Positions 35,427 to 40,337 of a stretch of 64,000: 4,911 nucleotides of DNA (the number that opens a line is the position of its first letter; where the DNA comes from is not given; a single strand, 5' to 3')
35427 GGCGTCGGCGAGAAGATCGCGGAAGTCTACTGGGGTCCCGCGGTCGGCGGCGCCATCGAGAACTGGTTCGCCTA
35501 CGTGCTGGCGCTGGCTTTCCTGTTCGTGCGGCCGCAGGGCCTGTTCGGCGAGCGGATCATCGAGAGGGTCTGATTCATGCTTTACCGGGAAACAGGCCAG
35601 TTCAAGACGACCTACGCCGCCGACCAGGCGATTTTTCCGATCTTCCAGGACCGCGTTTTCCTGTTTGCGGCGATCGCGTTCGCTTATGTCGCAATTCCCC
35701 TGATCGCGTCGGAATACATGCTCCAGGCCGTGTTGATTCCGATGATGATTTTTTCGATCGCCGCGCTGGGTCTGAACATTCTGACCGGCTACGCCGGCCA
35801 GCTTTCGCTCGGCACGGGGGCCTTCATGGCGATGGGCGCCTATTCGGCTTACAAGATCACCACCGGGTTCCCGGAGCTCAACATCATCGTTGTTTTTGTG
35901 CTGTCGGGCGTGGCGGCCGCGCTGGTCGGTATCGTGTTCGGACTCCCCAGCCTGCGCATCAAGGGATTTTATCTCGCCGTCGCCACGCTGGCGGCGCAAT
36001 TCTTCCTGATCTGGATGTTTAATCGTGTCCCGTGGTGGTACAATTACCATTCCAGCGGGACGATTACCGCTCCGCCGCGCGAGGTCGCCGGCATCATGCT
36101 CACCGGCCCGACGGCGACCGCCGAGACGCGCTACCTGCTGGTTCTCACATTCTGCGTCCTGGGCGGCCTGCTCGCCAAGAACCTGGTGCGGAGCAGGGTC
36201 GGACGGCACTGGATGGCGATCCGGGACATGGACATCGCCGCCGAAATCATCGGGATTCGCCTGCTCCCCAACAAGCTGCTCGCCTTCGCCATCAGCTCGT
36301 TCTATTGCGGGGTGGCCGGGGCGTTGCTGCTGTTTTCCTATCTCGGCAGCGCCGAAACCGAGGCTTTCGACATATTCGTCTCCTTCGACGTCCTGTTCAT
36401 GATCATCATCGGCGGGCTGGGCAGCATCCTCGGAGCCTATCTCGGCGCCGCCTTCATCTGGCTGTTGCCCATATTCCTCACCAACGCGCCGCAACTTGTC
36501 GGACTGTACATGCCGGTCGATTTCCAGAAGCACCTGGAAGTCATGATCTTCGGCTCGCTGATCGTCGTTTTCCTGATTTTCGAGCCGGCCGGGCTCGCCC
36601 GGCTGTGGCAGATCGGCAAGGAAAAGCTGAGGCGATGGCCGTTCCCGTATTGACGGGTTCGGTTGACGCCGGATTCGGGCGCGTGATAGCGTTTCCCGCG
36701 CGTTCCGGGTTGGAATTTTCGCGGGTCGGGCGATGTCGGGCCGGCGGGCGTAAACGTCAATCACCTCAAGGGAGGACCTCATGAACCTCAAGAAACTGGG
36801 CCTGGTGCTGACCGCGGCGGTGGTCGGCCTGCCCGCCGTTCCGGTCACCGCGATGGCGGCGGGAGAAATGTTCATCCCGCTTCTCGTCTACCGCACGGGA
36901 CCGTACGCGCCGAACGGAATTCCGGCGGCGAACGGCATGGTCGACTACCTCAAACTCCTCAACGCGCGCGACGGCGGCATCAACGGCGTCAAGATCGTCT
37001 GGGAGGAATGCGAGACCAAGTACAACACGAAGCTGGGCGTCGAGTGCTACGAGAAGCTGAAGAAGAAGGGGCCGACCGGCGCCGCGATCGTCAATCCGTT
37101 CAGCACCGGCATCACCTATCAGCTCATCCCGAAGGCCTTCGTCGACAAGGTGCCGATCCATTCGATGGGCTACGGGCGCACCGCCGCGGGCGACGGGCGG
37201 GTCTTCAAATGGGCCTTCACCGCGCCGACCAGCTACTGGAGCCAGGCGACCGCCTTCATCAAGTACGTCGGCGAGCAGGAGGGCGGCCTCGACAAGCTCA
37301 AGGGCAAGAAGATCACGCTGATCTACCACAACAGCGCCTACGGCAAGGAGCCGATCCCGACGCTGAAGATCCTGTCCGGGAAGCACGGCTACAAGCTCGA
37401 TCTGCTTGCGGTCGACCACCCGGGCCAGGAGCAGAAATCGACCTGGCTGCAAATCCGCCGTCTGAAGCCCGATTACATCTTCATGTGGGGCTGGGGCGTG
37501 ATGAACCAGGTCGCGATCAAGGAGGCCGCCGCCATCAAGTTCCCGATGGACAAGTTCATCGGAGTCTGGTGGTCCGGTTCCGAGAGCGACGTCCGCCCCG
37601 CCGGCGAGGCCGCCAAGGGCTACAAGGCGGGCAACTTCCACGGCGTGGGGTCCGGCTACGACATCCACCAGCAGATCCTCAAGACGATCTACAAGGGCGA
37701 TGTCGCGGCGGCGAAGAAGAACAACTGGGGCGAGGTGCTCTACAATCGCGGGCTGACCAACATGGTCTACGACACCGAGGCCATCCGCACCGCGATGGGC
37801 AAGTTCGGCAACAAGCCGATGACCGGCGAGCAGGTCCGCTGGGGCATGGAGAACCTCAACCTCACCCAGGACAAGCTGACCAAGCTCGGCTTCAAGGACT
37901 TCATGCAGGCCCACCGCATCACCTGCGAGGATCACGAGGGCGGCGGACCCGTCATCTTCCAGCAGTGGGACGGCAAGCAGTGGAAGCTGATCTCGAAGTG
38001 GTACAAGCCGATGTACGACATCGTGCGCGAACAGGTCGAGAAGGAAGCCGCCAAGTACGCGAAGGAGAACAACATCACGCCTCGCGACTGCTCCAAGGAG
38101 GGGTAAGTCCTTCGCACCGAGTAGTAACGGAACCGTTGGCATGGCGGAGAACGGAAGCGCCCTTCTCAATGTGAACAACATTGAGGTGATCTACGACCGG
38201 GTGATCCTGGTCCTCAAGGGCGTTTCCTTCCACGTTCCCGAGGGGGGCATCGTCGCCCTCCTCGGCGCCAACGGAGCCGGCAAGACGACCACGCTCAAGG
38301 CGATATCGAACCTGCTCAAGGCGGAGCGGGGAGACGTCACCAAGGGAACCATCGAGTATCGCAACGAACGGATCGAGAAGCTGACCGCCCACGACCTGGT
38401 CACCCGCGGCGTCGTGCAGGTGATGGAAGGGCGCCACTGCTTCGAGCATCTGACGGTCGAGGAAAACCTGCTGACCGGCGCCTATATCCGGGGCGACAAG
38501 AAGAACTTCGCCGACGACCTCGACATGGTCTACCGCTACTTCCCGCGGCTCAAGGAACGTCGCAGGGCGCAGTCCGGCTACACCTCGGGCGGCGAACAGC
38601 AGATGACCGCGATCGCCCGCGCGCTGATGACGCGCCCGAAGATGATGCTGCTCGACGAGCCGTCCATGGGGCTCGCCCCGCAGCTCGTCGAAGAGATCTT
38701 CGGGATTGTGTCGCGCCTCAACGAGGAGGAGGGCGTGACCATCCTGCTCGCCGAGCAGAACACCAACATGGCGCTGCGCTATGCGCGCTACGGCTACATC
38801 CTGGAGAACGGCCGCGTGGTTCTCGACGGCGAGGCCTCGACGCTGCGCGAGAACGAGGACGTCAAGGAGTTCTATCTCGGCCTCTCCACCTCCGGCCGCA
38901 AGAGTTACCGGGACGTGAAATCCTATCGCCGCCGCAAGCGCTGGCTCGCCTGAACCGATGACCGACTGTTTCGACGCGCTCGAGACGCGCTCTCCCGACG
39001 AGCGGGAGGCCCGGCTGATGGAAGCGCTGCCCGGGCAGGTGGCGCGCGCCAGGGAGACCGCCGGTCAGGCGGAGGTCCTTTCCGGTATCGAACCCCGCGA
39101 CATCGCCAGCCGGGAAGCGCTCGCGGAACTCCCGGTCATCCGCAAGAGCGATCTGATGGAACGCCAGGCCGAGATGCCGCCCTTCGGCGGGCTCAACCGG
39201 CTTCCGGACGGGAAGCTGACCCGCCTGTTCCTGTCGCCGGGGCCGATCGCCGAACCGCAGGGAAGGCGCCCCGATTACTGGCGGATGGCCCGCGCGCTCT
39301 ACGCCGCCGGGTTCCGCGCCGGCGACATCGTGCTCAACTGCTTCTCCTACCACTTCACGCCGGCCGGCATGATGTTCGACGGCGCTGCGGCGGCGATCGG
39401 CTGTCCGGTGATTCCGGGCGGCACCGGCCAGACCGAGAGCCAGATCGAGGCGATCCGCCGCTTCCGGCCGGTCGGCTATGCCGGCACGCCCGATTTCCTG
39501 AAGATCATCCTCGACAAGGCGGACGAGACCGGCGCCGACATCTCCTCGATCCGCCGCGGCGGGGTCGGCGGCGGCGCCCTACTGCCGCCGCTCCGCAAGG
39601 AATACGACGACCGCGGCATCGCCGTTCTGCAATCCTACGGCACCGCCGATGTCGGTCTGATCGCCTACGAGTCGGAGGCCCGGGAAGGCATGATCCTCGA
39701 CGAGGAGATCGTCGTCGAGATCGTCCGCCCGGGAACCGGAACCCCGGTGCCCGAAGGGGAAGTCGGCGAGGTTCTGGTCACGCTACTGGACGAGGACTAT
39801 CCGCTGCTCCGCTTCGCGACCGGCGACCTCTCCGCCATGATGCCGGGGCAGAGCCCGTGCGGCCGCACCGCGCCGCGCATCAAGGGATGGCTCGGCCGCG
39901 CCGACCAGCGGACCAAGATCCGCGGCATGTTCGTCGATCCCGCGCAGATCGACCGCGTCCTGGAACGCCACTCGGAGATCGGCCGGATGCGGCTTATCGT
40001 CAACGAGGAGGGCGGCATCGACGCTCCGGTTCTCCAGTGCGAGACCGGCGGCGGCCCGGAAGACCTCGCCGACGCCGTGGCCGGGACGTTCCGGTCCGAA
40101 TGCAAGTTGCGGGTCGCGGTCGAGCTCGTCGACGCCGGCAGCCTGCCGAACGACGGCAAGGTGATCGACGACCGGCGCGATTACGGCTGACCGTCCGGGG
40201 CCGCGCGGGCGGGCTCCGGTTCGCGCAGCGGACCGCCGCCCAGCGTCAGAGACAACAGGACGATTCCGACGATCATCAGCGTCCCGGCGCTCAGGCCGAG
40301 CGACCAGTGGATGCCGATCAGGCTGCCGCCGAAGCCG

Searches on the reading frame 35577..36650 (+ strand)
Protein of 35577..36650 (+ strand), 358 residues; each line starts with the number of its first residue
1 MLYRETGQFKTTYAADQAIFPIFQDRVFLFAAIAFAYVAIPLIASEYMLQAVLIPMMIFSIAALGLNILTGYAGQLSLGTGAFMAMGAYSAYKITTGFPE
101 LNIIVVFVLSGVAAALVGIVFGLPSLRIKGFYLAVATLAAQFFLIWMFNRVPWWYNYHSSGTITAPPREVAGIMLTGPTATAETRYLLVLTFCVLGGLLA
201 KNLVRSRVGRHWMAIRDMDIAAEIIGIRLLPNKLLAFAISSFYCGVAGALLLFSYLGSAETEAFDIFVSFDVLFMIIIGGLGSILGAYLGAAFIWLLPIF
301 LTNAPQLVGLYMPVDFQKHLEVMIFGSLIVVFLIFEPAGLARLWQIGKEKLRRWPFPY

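Call 75: search_protein_families(library=pfam, proteins=[window:35577-36650:+], max_evalue=0.0001)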
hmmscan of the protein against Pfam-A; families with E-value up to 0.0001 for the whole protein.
window:35577-36650:+ (358 aa): 1 family
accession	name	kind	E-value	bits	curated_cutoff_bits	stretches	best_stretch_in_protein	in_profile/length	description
PF02653.21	BPD_transp_2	-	2e-32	112.8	26.8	1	50-332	3-268/269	Branched-chain amino acid transport system / permease component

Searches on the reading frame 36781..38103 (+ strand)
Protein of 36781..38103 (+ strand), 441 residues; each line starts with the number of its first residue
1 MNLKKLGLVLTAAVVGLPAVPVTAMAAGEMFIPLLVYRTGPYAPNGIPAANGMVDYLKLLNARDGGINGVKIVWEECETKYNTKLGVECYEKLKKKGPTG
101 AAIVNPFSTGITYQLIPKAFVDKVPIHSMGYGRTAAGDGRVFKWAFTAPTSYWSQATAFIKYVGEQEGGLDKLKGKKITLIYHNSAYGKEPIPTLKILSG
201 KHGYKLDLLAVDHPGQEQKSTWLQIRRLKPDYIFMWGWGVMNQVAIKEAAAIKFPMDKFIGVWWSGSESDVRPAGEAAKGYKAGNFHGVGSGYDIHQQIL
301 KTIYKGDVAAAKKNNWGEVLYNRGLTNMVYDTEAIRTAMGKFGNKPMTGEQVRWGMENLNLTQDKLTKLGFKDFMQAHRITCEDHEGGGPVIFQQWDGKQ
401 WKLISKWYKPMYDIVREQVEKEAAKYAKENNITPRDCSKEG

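Call 75: search_protein_families(library=pfam, proteins=[window:36781-38103:+], max_evalue=0.0001)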
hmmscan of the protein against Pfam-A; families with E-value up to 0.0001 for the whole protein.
window:36781-38103:+ (441 aa): 1 family
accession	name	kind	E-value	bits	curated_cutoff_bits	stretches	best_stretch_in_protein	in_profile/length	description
PF13458.12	Peripla_BP_6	-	1.8e-39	136.8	31.7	1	31-398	3-341/343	Periplasmic binding protein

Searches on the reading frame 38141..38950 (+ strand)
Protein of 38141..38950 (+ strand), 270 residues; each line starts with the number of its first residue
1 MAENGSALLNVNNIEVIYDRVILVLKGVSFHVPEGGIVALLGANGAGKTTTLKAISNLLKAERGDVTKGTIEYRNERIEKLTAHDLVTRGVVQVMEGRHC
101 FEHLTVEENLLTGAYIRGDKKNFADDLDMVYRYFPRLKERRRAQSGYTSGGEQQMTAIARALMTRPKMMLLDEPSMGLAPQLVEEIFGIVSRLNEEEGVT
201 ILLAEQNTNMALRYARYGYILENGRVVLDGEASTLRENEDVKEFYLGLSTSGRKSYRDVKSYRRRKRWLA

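Call 75: search_protein_families(library=pfam, proteins=[window:38141-38950:+], max_evalue=0.0001)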
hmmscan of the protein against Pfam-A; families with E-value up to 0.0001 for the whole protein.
window:38141-38950:+ (270 aa): 3 families
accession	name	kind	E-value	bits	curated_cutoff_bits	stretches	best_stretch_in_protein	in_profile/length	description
PF00005.33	ABC_tran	-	2.7e-28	99.7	25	1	25-175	1-136/137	ABC transporter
PF13304.12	AAA_21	-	3.6e-12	47.4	27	1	130-203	221-295/304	AAA domain, putative AbiEii toxin, Type IV TA system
PF13555.12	AAA_29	-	9.6e-05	22.5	27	0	27-62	14-49/61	P-loop containing region of AAA domain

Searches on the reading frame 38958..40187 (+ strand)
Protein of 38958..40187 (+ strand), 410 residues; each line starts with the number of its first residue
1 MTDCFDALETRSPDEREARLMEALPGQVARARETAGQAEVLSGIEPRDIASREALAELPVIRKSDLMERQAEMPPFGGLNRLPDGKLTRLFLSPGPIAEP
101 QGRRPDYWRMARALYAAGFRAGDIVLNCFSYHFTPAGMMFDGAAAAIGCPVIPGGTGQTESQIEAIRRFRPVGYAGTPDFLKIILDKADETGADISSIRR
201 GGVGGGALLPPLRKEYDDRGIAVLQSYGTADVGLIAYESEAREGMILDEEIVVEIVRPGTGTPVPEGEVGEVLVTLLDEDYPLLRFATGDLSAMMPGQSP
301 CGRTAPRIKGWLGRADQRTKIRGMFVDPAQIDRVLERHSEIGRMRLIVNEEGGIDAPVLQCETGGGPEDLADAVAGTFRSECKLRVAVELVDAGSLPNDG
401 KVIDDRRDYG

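Call 75: search_protein_families(library=pfam, proteins=[window:38958-40187:+], max_evalue=0.0001)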
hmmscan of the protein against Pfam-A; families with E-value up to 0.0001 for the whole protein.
window:38958-40187:+ (410 aa): 1 family
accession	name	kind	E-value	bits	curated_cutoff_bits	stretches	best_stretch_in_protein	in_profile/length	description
PF00501.34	AMP-binding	-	7e-12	45.3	29.9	1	117-274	200-374/384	AMP-binding enzyme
